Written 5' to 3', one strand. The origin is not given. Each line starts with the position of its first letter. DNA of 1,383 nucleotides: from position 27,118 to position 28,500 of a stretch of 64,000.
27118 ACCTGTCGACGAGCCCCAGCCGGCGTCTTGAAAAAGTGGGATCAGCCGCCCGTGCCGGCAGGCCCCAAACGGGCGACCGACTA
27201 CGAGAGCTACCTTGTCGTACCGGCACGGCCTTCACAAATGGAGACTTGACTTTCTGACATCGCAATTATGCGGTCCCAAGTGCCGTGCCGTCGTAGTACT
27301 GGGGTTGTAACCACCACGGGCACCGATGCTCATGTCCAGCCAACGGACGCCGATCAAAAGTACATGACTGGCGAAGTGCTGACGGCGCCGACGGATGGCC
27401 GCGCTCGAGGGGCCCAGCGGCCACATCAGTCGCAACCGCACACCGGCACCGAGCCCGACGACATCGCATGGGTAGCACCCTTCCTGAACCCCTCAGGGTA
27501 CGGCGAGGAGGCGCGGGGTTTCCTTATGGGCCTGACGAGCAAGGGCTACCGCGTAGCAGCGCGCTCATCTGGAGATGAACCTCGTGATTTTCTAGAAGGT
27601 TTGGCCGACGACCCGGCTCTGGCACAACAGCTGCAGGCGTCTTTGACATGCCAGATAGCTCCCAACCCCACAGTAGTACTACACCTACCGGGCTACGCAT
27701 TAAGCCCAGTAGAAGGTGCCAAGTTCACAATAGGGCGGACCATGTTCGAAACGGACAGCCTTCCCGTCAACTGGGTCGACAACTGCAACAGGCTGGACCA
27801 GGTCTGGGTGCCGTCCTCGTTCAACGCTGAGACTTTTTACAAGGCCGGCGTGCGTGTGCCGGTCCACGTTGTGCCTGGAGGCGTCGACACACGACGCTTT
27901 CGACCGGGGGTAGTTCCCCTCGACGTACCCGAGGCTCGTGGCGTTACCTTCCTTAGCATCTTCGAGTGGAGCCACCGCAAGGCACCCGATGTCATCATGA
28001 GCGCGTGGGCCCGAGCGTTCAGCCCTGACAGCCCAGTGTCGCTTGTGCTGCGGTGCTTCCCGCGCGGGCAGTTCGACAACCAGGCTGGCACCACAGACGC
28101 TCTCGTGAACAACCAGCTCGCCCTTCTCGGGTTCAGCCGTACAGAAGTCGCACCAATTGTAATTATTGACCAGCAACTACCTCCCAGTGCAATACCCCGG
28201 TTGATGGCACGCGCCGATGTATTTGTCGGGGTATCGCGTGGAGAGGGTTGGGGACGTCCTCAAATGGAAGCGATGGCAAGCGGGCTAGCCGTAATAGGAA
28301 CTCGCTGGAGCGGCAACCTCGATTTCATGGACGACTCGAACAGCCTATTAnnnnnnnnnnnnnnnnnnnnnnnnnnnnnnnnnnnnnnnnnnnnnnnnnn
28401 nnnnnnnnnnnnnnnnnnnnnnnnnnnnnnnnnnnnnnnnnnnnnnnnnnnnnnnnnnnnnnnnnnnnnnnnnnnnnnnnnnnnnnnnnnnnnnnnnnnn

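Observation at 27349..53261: Four of the sigma28-type promoters sit 5-8 nt from a start codon, implying leaderless flagellar mRNAs and revised gene starts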

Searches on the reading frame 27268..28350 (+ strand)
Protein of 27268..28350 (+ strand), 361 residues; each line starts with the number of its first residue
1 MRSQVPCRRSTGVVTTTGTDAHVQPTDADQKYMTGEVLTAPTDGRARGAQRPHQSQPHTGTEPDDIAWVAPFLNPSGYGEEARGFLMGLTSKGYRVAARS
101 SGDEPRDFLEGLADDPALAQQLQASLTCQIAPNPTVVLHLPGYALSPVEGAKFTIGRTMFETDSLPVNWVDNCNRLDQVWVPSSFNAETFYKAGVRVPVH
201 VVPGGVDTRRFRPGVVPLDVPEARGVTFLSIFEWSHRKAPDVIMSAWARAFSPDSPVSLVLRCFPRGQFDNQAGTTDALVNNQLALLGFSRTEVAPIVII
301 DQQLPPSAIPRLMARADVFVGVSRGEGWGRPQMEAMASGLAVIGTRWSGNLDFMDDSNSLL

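Call 37: find_homologous_proteins(query=window:27268-28350:+)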
Query window:27268-28350:+ (361 aa): 217 proteins with E <= 0.001 among 5027 candidates; the best 120 are listed.
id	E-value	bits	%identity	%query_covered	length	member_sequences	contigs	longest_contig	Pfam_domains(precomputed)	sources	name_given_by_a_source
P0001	9.8e-110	385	61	82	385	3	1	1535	PF00534.27,PF13524.13,PF13692.13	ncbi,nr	ncbi:glycosyltransferase, partial [Acidimicrobiaceae bacterium USS-CC1]|nr:glycosyltransferase [Acid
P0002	7.4e-88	313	51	82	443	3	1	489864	PF00534.27,PF13524.13,PF13692.13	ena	-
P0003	7.6e-84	300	50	82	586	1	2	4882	PF00534.27,PF13524.13,PF20706.4,PF13692.13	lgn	-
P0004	3.3e-79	285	48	82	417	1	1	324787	PF00534.27,PF13524.13,PF13692.13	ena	-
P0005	6.3e-79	284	49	83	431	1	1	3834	PF00534.27,PF13524.13,PF13692.13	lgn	-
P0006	7.0e-78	280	37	82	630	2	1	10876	PF00534.27,PF13579.13,PF13439.13,PF13692.13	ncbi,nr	ncbi:MAG TPA: glycosyltransferase, partial [Chloroflexota bacterium]|nr:glycosyltransferase [Chlorof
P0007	5.1e-69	251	45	84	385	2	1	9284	PF00534.27,PF20706.4,PF13692.13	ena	-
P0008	6.7e-69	251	56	57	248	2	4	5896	-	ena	-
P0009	2.2e-67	246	45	84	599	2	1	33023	PF00534.27,PF13524.13,PF13692.13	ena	-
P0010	2.5e-65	239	42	83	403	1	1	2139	PF00534.27,PF13524.13,PF20706.4,PF13692.13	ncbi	ncbi:MAG: glycosyltransferase family 4 protein, partial [Gemmatimonas sp.]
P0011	8.3e-63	231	42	86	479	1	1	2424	PF00534.27,PF13524.13,PF13692.13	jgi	jgi:glycosyltransferase involved in cell wall biosynthesis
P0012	8.6e-62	227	39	93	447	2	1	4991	PF00534.27,PF13524.13,PF20706.4,PF13692.13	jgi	jgi:glycosyltransferase involved in cell wall biosynthesis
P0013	6.9e-61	224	43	85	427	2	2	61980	PF00534.27,PF13524.13,PF13439.13,PF13692.13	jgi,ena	-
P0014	1.3e-60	224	40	84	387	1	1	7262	PF00534.27,PF13524.13,PF13439.13,PF13692.13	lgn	-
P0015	6.9e-59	218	42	84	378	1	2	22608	PF00534.27,PF13524.13,PF20706.4,PF13692.13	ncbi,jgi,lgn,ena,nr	ncbi:MAG TPA: glycosyltransferase [Terriglobales bacterium]|nr:glycosyltransferase [Terriglobales ba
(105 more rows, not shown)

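Call 39: find_encoding_contigs(protein=P0003, flank=3000, max_places=3)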
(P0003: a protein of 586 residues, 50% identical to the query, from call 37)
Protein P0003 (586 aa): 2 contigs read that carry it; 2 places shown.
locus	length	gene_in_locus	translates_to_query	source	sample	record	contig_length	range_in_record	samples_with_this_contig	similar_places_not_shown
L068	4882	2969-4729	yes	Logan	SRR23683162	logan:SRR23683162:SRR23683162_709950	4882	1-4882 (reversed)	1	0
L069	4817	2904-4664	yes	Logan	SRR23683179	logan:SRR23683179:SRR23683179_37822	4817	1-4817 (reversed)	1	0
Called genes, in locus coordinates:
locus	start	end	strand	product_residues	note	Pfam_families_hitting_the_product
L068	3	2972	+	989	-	?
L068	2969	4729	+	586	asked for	PF20706:GT4-conflict, PF13692:Glyco_trans_1_4, PF00534:Glycos_transf_1, PF13524:Glyco_trans_1_2 (weak)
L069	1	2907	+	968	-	?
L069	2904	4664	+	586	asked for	PF20706:GT4-conflict, PF13692:Glyco_trans_1_4, PF00534:Glycos_transf_1, PF13524:Glyco_trans_1_2 (weak)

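Call 40: find_encoding_contigs(protein=P0005, flank=3000, max_places=3)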
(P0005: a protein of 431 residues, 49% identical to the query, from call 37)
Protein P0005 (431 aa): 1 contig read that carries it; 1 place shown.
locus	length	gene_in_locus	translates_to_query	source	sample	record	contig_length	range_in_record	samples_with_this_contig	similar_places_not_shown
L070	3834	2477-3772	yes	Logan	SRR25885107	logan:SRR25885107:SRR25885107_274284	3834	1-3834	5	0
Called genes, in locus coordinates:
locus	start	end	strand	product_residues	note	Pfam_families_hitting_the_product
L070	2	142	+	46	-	?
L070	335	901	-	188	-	-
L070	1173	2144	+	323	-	-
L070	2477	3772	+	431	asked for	PF13692:Glyco_trans_1_4, PF13524:Glyco_trans_1_2 (weak), PF00534:Glycos_transf_1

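Call 41: find_encoding_contigs(protein=P0001, flank=3000, max_places=3)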
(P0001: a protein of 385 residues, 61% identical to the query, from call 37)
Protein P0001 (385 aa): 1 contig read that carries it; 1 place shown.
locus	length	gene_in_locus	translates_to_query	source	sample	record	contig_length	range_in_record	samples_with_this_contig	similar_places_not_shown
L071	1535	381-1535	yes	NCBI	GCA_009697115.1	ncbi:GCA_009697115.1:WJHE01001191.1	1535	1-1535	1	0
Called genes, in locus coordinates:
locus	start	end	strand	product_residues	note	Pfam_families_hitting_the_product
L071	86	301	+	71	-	-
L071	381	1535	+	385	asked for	PF13692:Glyco_trans_1_4, PF00534:Glycos_transf_1 (weak), PF13524:Glyco_trans_1_2 (weak)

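Call 84: find_encoding_contigs(protein=P0009, flank=6000, max_places=1)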
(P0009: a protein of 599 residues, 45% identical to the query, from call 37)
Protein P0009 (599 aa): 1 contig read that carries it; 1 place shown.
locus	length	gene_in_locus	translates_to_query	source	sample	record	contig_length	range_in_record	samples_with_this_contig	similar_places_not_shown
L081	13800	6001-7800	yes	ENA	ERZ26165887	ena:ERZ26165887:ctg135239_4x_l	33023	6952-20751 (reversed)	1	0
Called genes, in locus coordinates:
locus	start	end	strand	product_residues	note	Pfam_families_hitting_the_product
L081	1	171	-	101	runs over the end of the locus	PF04316:FlgM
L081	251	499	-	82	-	-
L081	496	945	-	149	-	-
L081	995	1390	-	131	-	PF02561:FliS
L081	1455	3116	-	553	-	PF07196:Flagellin_IN (faint), PF07195:FliD_C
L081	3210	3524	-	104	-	PF02465:FliD_N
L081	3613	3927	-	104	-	PF00700:Flagellin_C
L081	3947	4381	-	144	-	PF00669:Flagellin_N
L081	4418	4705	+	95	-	-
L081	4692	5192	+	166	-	PF07719:TPR_2 (faint), PF12895:ANAPC3 (faint), PF13424:TPR_12 (weak), PF13428:TPR_14 (faint), PF13432:TPR_16 (faint), PF14559:TPR_19 (faint), PF00515:TPR_1 (faint), PF13176:TPR_7 (faint)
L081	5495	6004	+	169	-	-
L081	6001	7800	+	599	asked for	PF00534:Glycos_transf_1, PF13692:Glyco_trans_1_4, PF13524:Glyco_trans_1_2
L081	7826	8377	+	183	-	-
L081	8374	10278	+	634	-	PF00535:Glycos_transf_2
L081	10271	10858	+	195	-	-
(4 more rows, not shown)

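Call 85: find_encoding_contigs(protein=P0004, flank=6000, max_places=1)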
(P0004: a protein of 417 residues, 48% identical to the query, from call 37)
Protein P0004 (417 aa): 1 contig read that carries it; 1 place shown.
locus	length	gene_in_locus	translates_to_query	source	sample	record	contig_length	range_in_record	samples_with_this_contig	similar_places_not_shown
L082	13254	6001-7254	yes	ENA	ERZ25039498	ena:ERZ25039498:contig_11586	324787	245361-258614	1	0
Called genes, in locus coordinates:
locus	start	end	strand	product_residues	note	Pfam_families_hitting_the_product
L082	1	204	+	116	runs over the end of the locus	PF03795:YCII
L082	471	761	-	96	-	-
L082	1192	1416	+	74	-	-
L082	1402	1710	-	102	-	PF00226:DnaJ (weak)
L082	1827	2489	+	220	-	PF00072:Response_reg, PF00196:GerE, PF08281:Sigma70_r4_2 (weak)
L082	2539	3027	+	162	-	PF05130:FlgN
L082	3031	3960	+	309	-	PF00460:Flg_bb_rod, PF22638:FlgK_D1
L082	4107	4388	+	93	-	PF06429:Flg_bbr_C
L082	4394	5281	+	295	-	PF00669:Flagellin_N, PF00700:Flagellin_C (weak)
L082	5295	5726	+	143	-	PF02623:FliW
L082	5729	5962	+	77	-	PF02599:CsrA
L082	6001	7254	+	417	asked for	PF13692:Glyco_trans_1_4, PF13524:Glyco_trans_1_2 (weak), PF00534:Glycos_transf_1 (weak)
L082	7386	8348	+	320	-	PF13439:Glyco_transf_4 (weak), PF20706:GT4-conflict, PF00534:Glycos_transf_1, PF13692:Glyco_trans_1_4, PF13524:Glyco_trans_1_2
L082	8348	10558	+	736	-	PF00535:Glycos_transf_2, PF14559:TPR_19 (weak)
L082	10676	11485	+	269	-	PF00669:Flagellin_N, PF00700:Flagellin_C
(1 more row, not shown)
